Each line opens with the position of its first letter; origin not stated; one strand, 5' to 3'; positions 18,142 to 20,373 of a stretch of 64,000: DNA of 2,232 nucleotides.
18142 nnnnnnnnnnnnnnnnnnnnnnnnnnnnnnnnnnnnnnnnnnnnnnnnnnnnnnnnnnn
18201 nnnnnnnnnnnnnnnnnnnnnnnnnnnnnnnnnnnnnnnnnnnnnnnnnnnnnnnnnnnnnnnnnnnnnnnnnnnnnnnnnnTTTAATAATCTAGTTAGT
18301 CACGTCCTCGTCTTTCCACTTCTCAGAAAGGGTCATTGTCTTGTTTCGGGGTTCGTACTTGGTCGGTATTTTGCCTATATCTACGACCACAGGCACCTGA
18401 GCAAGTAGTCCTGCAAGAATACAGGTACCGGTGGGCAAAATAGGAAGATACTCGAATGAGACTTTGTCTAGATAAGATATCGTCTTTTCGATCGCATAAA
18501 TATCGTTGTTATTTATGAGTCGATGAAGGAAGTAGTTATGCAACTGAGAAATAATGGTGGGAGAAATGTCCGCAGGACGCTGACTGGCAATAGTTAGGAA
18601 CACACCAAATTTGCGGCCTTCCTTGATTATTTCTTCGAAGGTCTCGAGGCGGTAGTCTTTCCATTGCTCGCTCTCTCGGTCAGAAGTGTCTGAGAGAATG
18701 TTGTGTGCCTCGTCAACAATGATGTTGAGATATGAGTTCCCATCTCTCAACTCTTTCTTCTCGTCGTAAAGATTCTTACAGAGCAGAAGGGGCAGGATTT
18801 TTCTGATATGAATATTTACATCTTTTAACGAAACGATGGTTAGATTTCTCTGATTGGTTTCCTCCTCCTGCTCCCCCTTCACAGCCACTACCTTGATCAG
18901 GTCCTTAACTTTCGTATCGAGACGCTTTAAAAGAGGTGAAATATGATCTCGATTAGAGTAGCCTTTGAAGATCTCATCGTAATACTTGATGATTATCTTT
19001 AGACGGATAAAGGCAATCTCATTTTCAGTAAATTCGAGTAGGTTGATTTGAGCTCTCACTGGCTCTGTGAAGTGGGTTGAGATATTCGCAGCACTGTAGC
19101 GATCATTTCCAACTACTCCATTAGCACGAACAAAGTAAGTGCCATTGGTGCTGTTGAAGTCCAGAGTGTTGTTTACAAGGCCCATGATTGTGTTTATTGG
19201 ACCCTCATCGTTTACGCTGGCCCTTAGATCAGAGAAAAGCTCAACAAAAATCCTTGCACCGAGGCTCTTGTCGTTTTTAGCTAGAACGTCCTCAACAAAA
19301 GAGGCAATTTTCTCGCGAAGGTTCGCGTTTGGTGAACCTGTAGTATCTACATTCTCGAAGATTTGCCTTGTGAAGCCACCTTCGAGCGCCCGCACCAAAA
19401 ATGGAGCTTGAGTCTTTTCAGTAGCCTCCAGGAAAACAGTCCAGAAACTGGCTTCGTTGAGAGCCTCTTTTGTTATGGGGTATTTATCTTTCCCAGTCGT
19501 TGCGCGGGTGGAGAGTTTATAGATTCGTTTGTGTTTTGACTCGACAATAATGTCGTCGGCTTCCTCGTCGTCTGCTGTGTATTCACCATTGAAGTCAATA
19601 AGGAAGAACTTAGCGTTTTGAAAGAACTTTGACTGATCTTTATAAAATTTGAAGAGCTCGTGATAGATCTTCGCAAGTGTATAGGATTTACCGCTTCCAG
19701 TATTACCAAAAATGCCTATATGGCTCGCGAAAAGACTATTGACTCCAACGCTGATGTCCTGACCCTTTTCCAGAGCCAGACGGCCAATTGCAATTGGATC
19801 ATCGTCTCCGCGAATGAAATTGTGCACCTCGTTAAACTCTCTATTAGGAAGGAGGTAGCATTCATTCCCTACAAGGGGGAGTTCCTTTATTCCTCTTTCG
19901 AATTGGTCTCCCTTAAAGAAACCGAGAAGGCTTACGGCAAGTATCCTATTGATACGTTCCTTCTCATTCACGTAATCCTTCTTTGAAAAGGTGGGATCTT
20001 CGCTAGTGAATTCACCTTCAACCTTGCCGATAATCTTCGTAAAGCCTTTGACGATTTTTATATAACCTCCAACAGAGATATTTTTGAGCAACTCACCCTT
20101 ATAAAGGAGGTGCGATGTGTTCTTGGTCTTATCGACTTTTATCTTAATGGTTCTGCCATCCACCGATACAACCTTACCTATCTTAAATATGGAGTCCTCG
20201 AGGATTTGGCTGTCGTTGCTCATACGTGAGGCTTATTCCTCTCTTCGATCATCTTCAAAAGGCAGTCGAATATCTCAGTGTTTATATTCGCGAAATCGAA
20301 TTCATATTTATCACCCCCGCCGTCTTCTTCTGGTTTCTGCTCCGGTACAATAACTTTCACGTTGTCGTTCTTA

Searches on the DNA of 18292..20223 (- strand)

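Call 69: search_rna_families(sources=[L009, L010, L012, L014, L015, L027, L029, L031, L033, L035], threshold=gathering)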
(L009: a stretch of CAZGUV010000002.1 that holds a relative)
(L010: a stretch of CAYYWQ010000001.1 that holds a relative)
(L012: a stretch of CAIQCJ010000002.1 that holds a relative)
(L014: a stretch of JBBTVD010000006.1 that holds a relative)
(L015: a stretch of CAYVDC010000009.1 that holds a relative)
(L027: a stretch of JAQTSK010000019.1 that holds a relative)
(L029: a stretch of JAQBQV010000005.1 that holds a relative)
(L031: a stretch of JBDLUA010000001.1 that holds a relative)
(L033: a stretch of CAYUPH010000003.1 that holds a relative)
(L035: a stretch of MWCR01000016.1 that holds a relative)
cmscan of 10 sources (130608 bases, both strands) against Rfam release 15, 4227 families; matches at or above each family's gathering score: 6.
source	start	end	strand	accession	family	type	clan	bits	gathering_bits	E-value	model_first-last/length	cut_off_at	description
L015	3743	3871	+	RF03000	LOOT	Gene; sRNA;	-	73.2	46.4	1.5e-11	1-121/121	no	LOOT RNA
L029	4546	4618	+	RF00005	tRNA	Gene; tRNA;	CL00001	72.6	29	1.2e-13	1-71/71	no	tRNA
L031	4566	4687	-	RF03000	LOOT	Gene; sRNA;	-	72.4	46.4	2.3e-11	1-121/121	no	LOOT RNA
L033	4432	4504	+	RF00005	tRNA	Gene; tRNA;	CL00001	71.2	29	2.9e-13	1-71/71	no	tRNA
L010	4593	4717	-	RF03000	LOOT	Gene; sRNA;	-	67.1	46.4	3.9e-10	1-121/121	no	LOOT RNA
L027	3242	3313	+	RF00005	tRNA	Gene; tRNA;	CL00001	63.2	29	4.8e-11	1-71/71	no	tRNA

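Call 71: search_rna_families(sources=[L011, L013, L016, L017, L018, L019, L020, L021, L022, L023, L024, L036], threshold=gathering)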
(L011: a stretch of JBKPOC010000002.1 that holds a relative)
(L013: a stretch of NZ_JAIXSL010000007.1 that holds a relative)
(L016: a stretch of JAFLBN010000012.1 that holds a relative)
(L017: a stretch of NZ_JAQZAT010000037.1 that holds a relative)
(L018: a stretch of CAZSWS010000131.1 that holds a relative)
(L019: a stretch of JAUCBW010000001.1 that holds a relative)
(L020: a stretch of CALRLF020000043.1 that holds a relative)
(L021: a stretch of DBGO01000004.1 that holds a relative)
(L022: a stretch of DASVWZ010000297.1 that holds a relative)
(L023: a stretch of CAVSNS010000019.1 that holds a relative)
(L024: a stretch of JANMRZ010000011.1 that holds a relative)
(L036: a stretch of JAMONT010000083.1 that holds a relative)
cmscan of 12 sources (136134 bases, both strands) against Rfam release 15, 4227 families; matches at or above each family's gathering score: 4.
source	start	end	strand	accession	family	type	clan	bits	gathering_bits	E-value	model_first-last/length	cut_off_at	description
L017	4324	4445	+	RF01999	group-II-D1D4-2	Intron;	CL00102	93.6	36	1.9e-17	1-118/118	no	Group II catalytic intron D1-D4-2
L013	197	272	-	RF01705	Flavo-1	Gene; sRNA;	-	67.9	42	2e-12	1-76/76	no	Flavo-1 RNA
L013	12026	12098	-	RF00005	tRNA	Gene; tRNA;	CL00001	64.8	29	1.8e-11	1-71/71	no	tRNA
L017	50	125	+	RF00029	Intron_gpII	Intron;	-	64.8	40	3.9e-10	1-77/77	no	Group II catalytic intron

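Call 72: search_rna_families(sources=[L025, L026, L028, L030, L032, L034, L037, L038, L039, L042, L043], threshold=gathering)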
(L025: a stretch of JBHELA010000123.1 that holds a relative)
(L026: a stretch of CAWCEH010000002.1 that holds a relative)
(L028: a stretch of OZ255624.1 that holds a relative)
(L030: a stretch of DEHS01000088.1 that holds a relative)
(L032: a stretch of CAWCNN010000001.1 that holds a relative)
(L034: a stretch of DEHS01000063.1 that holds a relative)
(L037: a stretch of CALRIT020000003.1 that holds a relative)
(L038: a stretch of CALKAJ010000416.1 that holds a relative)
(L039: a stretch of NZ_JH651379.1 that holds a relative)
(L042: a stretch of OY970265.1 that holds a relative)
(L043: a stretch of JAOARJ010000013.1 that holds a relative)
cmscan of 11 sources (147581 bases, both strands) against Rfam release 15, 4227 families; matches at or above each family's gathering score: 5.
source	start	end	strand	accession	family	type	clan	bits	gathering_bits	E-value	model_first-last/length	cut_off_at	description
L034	8377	8471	+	RF02688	RAGATH-13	Gene; ribozyme;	-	85.6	80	6.4e-17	1-95/95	no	RAGATH-13 RNA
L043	5092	5165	+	RF00005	tRNA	Gene; tRNA;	CL00001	71.3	29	3.2e-13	1-71/71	no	tRNA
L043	4980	5053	+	RF00005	tRNA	Gene; tRNA;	CL00001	69.3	29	1.2e-12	1-71/71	no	tRNA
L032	2414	2487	+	RF00005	tRNA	Gene; tRNA;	CL00001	68.2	29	2.3e-12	1-71/71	no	tRNA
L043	5191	5264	+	RF00005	tRNA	Gene; tRNA;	CL00001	61.2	29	1.9e-10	1-71/71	no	tRNA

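Call 84: search_rna_families(sources=[L061, L062], threshold=gathering)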
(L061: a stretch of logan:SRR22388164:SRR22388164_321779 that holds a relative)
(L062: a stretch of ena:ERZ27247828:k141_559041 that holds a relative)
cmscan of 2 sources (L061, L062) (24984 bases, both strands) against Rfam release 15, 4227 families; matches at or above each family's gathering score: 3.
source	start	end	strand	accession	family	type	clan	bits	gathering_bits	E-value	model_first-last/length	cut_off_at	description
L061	4060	4178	+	RF03000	LOOT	Gene; sRNA;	-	81.3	46.4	3.6e-14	1-121/121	no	LOOT RNA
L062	5359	5470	+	RF03000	LOOT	Gene; sRNA;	-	66.6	46.4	9.9e-11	1-121/121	no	LOOT RNA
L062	3451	3522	+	RF00005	tRNA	Gene; tRNA;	CL00001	61.5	29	2.6e-11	1-71/71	no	tRNA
